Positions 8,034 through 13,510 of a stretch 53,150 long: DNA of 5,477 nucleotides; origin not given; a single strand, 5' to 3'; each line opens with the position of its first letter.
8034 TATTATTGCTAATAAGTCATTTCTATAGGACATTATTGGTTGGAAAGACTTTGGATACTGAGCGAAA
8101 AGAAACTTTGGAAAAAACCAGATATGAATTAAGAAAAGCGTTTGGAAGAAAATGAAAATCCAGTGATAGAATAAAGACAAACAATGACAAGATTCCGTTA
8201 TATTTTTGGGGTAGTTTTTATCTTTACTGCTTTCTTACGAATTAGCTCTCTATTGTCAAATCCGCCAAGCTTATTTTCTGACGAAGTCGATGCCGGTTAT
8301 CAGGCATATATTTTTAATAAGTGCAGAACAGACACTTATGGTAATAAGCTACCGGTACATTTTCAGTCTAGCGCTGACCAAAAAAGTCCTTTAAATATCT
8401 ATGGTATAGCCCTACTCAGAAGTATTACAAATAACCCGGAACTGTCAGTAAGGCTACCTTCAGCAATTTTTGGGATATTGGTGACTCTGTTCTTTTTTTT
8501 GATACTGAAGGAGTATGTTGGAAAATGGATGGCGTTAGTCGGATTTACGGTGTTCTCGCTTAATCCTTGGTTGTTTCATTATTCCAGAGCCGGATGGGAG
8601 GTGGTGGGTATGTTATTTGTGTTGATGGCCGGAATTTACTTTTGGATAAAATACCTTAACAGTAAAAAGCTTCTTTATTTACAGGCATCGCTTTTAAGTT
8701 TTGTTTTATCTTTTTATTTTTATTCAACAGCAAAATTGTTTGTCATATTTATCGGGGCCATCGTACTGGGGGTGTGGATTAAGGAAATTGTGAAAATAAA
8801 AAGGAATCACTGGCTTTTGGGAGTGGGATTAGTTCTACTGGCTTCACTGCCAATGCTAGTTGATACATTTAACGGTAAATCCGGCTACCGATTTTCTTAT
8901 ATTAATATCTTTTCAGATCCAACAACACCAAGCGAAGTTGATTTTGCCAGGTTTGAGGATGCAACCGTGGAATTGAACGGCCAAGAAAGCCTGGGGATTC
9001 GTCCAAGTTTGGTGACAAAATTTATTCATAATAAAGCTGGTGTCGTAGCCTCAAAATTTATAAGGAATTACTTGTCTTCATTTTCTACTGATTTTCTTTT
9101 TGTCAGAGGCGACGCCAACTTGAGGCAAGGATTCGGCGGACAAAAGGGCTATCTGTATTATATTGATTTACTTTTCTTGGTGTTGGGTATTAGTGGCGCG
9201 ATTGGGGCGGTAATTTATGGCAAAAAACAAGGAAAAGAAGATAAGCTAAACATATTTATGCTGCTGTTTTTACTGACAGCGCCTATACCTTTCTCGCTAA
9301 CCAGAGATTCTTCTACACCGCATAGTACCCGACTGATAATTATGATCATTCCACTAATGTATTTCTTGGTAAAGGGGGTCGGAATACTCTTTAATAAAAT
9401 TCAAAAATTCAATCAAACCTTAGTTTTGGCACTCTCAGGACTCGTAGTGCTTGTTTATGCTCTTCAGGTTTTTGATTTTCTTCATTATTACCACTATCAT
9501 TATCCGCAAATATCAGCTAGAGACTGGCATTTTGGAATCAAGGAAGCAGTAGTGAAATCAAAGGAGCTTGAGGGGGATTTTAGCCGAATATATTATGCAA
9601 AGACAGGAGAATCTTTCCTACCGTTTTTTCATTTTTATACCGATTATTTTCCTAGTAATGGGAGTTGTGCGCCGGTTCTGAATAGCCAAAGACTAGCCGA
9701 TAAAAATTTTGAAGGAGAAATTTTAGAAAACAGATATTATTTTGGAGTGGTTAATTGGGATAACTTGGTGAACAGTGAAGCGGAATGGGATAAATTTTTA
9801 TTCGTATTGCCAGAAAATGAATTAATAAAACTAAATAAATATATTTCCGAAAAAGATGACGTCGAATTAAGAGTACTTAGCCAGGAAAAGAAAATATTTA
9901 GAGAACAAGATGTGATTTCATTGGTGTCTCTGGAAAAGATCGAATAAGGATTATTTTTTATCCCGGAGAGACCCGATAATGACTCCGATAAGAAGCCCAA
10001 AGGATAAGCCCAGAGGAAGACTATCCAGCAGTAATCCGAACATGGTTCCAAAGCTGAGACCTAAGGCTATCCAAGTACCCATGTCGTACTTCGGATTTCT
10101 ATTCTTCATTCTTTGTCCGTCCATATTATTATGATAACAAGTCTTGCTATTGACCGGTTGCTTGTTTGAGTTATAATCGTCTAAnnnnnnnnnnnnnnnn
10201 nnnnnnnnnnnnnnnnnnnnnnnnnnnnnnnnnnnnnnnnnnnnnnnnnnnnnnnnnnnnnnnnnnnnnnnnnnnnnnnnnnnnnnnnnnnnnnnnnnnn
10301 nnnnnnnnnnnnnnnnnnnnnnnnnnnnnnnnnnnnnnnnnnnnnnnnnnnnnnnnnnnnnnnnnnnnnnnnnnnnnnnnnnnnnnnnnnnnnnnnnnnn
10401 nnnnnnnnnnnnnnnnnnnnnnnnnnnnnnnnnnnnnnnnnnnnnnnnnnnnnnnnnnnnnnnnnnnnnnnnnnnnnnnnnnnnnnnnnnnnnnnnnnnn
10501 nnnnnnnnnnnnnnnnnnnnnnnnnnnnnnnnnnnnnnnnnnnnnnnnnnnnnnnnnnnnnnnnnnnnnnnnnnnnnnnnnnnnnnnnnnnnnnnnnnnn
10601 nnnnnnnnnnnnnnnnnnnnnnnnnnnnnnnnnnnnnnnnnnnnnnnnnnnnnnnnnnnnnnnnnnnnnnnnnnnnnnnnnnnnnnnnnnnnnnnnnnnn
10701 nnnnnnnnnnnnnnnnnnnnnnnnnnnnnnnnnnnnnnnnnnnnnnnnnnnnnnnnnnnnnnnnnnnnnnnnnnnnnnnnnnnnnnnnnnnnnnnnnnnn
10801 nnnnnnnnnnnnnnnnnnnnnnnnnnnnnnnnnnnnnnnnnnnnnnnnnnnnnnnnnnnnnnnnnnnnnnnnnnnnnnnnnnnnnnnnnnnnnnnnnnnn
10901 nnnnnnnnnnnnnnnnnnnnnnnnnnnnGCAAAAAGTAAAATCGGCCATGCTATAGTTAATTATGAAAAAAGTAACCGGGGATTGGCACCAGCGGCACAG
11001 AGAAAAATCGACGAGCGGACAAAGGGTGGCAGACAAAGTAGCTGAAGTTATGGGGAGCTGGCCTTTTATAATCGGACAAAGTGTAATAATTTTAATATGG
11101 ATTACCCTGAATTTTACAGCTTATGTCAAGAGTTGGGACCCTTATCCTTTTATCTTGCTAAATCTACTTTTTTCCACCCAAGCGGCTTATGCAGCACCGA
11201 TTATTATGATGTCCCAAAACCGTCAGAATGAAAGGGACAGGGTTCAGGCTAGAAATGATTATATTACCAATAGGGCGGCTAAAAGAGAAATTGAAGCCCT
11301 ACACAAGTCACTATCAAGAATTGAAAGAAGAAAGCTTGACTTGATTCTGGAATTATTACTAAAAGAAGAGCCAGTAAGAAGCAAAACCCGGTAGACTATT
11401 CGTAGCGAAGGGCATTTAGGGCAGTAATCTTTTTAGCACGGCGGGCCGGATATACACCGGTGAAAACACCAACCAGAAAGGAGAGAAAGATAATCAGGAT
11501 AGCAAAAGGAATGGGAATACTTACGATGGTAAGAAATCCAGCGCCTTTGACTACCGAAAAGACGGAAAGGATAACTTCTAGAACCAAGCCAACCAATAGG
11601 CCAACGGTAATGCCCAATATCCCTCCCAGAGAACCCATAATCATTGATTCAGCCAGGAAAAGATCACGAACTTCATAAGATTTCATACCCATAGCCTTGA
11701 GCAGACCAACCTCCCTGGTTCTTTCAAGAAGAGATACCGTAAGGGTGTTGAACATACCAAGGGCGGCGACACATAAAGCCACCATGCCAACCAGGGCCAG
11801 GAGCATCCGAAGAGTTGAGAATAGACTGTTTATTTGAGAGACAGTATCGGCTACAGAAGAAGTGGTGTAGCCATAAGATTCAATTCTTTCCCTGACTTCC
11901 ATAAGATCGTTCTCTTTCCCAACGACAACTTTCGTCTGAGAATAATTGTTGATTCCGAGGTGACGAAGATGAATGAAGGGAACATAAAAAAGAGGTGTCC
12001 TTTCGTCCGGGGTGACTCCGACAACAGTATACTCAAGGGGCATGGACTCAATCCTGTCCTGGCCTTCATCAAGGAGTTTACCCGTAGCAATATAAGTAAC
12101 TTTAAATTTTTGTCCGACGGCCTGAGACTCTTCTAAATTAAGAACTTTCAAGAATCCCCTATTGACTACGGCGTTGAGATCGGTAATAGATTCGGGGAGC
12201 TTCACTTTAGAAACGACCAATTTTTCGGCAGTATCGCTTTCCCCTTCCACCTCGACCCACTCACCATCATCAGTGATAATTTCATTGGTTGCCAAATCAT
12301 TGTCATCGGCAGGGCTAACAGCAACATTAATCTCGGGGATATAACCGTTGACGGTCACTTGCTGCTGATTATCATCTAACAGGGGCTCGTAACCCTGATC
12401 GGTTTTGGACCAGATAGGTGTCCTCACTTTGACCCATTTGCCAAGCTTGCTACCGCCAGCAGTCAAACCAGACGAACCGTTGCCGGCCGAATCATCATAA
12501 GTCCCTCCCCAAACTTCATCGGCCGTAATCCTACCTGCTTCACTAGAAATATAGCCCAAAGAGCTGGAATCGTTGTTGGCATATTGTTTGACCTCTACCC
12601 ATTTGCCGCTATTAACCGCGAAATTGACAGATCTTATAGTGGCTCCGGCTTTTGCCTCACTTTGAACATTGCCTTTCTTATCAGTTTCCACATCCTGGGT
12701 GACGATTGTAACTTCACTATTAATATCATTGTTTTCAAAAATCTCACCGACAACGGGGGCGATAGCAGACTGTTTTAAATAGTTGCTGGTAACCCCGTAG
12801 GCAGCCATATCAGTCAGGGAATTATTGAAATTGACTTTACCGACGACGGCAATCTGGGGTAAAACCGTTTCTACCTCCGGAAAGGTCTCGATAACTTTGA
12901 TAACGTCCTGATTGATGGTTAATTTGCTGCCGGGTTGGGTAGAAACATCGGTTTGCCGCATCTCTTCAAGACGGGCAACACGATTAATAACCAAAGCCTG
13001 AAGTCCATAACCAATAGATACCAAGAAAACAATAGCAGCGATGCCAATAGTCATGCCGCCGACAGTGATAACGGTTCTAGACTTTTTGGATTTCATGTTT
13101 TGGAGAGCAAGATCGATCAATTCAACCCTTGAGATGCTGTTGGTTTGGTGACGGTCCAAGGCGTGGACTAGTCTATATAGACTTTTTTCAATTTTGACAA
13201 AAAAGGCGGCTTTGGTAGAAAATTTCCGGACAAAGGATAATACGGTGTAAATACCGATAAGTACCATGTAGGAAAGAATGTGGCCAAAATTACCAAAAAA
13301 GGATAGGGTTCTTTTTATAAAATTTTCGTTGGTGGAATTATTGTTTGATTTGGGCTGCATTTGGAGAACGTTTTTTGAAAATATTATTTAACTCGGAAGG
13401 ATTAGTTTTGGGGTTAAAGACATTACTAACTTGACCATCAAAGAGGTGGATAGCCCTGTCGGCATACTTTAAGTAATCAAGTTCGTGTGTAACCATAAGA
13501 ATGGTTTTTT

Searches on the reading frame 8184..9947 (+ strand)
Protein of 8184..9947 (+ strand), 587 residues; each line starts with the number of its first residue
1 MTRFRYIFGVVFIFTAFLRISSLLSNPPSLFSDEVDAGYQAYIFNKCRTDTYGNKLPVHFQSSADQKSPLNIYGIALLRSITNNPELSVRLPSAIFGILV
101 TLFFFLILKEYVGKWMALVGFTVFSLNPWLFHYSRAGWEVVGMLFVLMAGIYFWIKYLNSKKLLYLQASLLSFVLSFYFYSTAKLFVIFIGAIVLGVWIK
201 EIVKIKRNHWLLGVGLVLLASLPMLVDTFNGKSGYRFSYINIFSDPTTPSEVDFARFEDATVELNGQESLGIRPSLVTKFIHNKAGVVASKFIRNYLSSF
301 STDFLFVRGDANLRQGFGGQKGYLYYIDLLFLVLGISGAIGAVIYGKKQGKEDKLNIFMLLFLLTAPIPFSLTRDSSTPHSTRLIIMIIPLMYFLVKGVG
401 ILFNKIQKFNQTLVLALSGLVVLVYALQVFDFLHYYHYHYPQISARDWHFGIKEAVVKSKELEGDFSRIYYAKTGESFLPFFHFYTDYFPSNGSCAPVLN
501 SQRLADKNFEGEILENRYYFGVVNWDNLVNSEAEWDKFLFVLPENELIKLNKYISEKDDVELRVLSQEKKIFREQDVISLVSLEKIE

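Call 57: search_protein_families(library=pfam, proteins=[window:8184-9947:+], max_evalue=0.0001)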
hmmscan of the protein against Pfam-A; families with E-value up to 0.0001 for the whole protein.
window:8184-9947:+ (587 aa): 1 family
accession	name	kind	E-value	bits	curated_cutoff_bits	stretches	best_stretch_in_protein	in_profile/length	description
PF13231.12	PMT_2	-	1.5e-10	41.9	26.1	1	67-225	2-158/160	Dolichyl-phosphate-mannose-protein mannosyltransferase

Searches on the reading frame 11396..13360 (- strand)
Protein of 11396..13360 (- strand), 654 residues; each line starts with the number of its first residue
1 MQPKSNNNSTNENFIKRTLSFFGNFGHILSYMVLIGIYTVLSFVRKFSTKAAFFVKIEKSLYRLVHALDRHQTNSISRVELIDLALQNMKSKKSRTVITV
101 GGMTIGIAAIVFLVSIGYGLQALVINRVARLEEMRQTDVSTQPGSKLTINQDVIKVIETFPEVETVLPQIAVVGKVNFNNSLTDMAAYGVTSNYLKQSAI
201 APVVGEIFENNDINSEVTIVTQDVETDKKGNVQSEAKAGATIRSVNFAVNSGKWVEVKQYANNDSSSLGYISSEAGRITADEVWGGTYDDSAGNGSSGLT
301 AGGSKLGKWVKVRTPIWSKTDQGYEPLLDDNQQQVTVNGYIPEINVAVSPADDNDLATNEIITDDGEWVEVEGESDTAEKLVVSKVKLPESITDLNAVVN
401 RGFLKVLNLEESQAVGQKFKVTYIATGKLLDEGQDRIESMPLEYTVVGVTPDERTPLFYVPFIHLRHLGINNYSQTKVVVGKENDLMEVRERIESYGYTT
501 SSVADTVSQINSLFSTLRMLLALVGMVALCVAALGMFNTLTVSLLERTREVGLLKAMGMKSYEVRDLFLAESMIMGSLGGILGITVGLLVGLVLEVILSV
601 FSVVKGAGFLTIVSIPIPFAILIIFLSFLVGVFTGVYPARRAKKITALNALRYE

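Call 57: search_protein_families(library=pfam, proteins=[window:11396-13360:-], max_evalue=0.0001)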
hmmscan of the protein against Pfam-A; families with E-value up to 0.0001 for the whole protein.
window:11396-13360:- (654 aa): 2 families
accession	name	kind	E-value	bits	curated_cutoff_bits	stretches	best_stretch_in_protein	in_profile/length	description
PF02687.27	FtsX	-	7.5e-16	58.7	25.5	1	524-646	3-119/120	FtsX-like permease C-terminal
PF12704.14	MacB_PCD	-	3.7e-15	57.2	27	1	96-227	1-132/207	MacB-like periplasmic core domain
